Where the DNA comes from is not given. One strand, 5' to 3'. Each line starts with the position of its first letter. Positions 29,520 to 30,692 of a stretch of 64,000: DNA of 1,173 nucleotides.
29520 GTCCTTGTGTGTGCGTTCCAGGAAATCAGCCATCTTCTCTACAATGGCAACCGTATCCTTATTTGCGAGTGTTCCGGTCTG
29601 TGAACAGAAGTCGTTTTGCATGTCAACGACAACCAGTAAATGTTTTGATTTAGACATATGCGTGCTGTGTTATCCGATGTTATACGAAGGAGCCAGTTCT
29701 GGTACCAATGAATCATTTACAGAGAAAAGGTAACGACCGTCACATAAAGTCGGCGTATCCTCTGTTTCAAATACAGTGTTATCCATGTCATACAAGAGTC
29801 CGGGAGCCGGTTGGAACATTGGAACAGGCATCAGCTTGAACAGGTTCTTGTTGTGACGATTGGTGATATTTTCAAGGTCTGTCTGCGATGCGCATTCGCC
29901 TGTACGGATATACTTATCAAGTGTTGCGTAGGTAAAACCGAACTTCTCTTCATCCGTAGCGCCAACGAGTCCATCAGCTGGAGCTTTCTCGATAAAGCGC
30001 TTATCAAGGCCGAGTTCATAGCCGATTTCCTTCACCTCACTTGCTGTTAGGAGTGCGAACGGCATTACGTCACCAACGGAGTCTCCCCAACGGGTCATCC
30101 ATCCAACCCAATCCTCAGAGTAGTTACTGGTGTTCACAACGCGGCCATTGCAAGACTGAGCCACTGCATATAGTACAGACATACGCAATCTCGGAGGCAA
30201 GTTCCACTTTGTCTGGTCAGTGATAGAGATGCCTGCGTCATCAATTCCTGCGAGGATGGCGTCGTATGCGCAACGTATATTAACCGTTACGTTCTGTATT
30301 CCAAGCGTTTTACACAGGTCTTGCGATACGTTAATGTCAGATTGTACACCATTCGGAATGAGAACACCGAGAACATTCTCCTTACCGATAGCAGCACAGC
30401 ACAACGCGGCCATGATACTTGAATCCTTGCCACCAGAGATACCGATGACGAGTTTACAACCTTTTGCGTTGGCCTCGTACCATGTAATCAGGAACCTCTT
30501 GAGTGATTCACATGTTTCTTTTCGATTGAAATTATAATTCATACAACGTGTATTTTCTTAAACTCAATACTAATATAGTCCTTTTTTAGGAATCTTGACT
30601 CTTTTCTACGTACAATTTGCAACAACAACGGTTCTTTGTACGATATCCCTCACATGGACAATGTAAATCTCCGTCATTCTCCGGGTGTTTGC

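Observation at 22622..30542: Phage-encoded complete NAD+ regeneration operon (PncA, PncB, NadD, NadE, Prs-family, Nudix): candidate counter-defence against NAD+-depleting immunity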

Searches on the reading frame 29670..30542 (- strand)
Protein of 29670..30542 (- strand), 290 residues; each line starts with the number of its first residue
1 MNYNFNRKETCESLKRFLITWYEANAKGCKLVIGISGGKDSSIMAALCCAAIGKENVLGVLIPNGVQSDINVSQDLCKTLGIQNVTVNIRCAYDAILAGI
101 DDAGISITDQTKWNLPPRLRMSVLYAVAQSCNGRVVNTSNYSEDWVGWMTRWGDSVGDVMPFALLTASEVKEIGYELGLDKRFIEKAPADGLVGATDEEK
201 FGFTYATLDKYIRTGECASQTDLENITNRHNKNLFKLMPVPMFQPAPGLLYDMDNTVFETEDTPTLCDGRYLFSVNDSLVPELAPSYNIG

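Call 4: search_protein_families(library=pfam, proteins=[window:29670-30542:-], max_evalue=0.01)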
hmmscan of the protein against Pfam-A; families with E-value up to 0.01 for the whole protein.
window:29670-30542:- (290 aa): 1 family
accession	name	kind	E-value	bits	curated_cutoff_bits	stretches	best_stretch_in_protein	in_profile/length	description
PF02540.23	NAD_synthase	-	6.2e-46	156.9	21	1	25-233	15-235/242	NAD synthase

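Call 5: search_protein_families(library=ncbifam, proteins=[window:29670-30542:-], max_evalue=0.01)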
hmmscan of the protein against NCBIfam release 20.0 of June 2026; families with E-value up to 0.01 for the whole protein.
window:29670-30542:- (290 aa): 11 families
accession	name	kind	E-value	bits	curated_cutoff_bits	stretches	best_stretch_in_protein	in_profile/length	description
TIGR00552.1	nadE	equivalog_domain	2e-46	158.3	63.65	1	9-240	4-240/251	NAD(+) synthase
NF010587.0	PRK13980.1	equivalog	2.4e-41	141.7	255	1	12-213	16-215/267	NAD+ synthase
NF001979.1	PRK00768.1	equivalog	3.8e-32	111.8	250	1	5-236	15-259/266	NAD(+) synthase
NF002048.0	PRK00876.1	subfamily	6.2e-24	84.4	313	2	6-96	15-107/330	NAD(+) synthase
NF010588.0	PRK13981.1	equivalog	5.2e-22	77.9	479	1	29-174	286-434/546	NAD+ synthase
NF002730.0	PRK02628.1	equivalog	5.3e-14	51.3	473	1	28-160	359-498/677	NAD(+) synthase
NF000848.1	PRK00074.1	equivalog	4.6e-09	35.4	400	1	25-103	210-291/512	glutamine-hydrolyzing GMP synthase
TIGR00884.1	guaA_Cterm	equivalog_domain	2.7e-07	30.2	338.75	1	29-102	17-92/310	glutamine-hydrolyzing GMP synthase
TIGR00268.2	TIGR00268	equivalog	0.00035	19.9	150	1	30-91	15-78/259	ATP-dependent sacrificial sulfur transferase LarE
TIGR00364.1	TIGR00364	equivalog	0.0036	16.9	150.3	1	32-94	2-64/201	7-cyano-7-deazaguanine synthase QueC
TIGR03573.1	WbuX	subfamily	0.0043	16.5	203.2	1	8-89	40-122/344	N-acetyl sugar amidotransferase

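Call 33: find_encoding_contigs(protein=window:29670-30542:-, flank=10000, max_places=6)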
Protein window:29670-30542:- (290 aa): 5 contigs read that carry it; 3 places shown.
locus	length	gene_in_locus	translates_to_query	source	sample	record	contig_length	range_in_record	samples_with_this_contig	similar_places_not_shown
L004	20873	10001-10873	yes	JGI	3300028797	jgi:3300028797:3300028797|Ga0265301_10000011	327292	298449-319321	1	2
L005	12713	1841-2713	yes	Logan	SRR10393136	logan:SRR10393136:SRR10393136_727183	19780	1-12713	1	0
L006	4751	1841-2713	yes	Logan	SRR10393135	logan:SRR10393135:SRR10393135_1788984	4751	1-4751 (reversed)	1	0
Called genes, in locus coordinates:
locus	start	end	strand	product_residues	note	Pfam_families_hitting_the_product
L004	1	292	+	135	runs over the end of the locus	-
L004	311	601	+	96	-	-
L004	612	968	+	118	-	-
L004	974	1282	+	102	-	-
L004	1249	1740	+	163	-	PF04448:DUF551 (weak)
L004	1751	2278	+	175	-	-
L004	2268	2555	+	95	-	-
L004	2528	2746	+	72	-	-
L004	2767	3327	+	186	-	-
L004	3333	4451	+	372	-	-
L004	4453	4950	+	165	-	-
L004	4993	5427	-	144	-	-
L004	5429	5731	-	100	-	-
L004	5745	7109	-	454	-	PF13290:CHB_HEX_C_1, PF13287:Fn3_assoc, PF13290:CHB_HEX_C_1, PF13287:Fn3_assoc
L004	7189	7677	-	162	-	-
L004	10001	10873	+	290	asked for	PF02540:NAD_synthase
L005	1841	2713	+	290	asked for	PF02540:NAD_synthase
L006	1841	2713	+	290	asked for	PF02540:NAD_synthase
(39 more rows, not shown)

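Call 38: search_solved_structures(query=window:29670-30542:-, max_evalue=0.001, show_alignments=1)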
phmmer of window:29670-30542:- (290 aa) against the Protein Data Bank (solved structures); distinct sequences matched with E-value up to 0.001: 20.
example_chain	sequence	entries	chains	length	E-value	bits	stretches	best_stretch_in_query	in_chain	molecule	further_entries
3fiu_A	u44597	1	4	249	1.8e-30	109.5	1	25-236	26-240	NH(3)-dependent NAD(+) synthetase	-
2e18_A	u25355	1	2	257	5.2e-30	108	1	30-211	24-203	NH(3)-dependent NAD(+) synthetase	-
6kv3_A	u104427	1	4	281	3.3e-25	92.2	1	9-236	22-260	NH(3)-dependent NAD(+) synthetase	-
1xng_A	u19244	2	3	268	3.4e-24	88.9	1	24-221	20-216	NH(3)-dependent NAD(+) synthetase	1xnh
3p52_A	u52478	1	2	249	3.1e-23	85.7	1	25-220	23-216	NH(3)-dependent NAD(+) synthetase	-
5huh_A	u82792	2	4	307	5.3e-23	85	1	29-228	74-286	NH(3)-dependent NAD(+) synthetase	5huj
6c8q_A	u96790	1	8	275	1e-21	80.8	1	30-243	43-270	NH(3)-dependent NAD(+) synthetase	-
1wxe_A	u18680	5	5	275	2.4e-20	76.3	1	17-238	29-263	NH(3)-dependent NAD(+) synthetase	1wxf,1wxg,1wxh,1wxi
4q16_A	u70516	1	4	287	3.9e-20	75.6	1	27-232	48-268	NH(3)-dependent NAD(+) synthetase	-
3dpi_A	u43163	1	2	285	1.1e-19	74.2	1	24-226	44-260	NAD+ synthetase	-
3hmq_A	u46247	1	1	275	1e-18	70.9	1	29-216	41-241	NH(3)-dependent NAD(+) synthetase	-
2pz8_A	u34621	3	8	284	1.2e-18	70.7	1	24-243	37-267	NH(3)-dependent NAD(+) synthetase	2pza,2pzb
1ee1_A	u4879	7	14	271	4.7e-16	62.2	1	8-243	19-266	NH(3)-DEPENDENT NAD(+) SYNTHETASE | NAD SYNTHETASE | PROTEIN (NAD SYNTHETASE)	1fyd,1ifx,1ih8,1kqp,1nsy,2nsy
3n05_A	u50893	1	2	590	6.5e-16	61.7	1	29-162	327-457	NH(3)-dependent NAD(+) synthetase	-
5wp0_A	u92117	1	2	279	1.1e-14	57.7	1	29-241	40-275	NH(3)-dependent NAD(+) synthetase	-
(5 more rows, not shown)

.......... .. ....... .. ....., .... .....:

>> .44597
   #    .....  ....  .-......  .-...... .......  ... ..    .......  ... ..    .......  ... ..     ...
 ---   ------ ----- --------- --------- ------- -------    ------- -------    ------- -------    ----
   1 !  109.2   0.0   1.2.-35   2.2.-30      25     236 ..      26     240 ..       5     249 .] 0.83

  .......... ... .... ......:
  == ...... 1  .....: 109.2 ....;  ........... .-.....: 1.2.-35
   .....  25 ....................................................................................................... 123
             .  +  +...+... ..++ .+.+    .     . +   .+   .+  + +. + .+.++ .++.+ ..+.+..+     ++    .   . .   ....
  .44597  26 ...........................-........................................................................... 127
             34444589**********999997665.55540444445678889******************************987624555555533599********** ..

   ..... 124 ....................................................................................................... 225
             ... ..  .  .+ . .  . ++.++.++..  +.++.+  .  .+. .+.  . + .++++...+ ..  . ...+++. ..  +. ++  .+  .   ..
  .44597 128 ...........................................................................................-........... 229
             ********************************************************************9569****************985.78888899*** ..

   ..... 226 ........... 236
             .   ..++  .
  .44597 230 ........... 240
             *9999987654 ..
